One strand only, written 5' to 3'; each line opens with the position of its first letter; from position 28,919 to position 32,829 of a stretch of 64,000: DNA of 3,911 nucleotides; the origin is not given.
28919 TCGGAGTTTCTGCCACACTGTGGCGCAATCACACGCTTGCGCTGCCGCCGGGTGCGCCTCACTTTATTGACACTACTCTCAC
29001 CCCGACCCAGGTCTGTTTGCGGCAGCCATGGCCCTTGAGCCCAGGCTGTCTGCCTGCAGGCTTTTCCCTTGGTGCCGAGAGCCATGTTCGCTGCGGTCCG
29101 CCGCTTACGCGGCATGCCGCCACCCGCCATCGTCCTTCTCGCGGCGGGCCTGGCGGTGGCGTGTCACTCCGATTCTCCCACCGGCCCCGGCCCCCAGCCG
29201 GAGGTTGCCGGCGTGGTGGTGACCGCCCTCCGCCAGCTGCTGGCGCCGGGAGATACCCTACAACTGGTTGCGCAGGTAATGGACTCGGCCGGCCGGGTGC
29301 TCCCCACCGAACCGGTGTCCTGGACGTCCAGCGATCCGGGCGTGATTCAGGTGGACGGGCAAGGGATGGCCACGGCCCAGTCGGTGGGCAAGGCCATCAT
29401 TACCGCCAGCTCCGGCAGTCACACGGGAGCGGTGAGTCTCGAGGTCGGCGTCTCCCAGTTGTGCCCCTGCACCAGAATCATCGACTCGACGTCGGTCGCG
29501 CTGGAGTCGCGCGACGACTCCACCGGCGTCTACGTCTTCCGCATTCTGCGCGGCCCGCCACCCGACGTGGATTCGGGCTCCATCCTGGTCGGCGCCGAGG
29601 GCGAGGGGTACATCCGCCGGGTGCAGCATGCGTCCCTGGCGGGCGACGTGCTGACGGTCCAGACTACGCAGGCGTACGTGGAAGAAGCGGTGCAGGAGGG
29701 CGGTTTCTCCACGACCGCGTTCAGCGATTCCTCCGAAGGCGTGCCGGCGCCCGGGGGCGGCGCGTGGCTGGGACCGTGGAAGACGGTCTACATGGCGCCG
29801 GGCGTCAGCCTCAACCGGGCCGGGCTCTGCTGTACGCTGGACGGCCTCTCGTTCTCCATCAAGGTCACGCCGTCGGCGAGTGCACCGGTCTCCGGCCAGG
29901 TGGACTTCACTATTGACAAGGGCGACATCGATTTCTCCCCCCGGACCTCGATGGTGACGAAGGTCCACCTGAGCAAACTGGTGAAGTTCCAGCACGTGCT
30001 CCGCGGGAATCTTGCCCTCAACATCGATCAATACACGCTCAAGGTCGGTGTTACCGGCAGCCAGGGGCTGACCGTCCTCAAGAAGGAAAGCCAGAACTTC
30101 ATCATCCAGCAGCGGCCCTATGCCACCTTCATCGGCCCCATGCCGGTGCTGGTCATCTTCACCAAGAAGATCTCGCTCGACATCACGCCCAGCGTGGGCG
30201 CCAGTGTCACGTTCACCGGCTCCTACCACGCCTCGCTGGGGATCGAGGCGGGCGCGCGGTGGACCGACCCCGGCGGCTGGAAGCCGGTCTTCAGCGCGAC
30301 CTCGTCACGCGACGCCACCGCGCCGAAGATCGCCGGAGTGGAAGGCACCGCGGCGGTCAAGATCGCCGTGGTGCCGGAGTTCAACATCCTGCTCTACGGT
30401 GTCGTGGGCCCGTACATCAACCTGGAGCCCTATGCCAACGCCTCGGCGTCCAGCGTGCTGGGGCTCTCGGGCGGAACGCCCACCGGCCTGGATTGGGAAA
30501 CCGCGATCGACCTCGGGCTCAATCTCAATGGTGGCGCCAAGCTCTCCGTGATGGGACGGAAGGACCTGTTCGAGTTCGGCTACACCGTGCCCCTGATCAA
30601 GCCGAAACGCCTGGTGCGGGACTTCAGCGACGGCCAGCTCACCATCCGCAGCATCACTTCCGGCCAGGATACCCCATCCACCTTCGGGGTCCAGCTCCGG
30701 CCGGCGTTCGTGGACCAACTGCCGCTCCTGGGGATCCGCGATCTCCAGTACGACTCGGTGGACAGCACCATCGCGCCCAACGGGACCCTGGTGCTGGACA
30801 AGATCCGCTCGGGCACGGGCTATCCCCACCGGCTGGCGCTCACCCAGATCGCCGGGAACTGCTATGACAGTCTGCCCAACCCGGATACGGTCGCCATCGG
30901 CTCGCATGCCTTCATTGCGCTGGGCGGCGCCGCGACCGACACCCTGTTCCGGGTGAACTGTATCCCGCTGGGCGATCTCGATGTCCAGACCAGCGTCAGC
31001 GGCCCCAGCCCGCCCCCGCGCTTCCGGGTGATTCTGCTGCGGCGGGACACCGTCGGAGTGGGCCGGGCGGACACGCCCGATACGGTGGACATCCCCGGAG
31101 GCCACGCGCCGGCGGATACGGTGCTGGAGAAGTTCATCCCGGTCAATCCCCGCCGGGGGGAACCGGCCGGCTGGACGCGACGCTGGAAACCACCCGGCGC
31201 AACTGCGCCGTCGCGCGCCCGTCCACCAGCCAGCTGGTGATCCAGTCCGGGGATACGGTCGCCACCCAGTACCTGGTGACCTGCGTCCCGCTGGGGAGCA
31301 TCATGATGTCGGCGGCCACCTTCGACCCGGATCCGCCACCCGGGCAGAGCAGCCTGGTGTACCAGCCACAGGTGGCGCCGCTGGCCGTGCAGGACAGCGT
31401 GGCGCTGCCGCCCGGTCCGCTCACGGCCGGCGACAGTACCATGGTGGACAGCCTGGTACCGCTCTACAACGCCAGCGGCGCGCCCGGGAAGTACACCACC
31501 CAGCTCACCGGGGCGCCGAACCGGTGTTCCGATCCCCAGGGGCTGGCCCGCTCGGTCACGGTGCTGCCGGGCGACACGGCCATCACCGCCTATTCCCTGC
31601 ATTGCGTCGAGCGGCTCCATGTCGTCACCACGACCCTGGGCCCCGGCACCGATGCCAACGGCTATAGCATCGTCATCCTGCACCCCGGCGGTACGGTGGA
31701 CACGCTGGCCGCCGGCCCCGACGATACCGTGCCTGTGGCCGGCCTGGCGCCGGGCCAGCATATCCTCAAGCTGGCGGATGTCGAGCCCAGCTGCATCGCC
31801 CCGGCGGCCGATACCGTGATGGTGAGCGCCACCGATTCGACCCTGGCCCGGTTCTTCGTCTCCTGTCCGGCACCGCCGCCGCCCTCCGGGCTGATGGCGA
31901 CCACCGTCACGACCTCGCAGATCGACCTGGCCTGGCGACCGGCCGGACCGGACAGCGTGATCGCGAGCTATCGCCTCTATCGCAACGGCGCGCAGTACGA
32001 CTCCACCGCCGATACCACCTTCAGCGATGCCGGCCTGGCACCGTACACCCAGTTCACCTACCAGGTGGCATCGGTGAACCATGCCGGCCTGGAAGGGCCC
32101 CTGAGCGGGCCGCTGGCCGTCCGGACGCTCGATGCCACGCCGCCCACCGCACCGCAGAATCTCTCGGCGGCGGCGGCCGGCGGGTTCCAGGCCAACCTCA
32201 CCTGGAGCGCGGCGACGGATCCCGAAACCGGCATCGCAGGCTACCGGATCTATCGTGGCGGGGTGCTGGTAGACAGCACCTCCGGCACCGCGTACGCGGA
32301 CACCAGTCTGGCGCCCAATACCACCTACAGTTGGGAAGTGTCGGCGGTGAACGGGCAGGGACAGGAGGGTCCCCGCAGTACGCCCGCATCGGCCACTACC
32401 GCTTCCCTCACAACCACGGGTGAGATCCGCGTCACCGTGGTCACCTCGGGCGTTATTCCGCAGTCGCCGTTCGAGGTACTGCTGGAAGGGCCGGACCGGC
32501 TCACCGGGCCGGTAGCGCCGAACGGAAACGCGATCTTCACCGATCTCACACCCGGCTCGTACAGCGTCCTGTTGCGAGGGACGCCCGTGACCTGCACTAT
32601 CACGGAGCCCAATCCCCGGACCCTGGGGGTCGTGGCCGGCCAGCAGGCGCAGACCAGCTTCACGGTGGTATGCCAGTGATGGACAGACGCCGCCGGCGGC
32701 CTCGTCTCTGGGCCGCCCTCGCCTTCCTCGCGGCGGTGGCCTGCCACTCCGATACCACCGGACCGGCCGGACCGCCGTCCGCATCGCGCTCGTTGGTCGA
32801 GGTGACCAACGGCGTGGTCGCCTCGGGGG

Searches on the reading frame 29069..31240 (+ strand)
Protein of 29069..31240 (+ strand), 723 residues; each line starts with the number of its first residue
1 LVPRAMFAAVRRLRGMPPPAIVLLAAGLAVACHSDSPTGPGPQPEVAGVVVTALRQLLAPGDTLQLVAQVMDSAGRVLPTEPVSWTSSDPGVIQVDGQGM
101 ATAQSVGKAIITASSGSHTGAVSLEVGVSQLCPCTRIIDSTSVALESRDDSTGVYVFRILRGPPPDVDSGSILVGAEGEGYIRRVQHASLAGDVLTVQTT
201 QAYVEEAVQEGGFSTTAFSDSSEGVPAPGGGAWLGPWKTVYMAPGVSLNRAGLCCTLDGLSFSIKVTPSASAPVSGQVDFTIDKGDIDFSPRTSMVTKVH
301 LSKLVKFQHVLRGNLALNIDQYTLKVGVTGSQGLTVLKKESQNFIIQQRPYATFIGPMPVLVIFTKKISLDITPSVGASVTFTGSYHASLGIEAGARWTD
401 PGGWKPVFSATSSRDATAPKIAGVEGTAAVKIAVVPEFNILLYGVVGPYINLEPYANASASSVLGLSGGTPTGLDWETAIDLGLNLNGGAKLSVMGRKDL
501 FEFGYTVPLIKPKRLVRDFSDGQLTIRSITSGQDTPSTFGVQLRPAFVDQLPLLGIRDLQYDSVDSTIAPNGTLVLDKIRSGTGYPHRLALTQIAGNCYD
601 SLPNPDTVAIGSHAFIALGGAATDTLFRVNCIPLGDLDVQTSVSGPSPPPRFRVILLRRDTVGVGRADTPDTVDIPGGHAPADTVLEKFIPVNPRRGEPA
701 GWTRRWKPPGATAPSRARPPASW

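Call 44: search_protein_families(library=pfam, proteins=[window:29069-31240:+])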
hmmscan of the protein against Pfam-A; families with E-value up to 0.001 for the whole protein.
window:29069-31240:+ (723 aa): 1 family
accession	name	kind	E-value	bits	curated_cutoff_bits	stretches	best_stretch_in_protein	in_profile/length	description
PF02368.24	Big_2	-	7.1e-06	26.3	22.8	1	46-126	2-79/79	Bacterial Ig-like domain (group 2)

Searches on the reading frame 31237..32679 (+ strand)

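Call 45: search_protein_families(library=pfam, proteins=[window:31237-32679:+])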
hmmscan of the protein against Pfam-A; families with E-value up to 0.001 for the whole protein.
window:31237-32679:+ (480 aa): 3 families
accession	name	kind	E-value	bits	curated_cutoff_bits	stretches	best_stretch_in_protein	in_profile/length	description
PF00041.27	fn3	-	2.6e-20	72.8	25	2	305-386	2-83/84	Fibronectin type III domain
PF18370.7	RGI_lyase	-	3.1e-08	34.3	27.8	0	218-281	9-72/86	Rhamnogalacturonan I lyases beta-sheet domain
PF25788.1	Ig_Rha78A_N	-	8.1e-05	23.3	27.4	1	346-391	59-104/105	Rha78A-like, N-terminal immunoglobulin domain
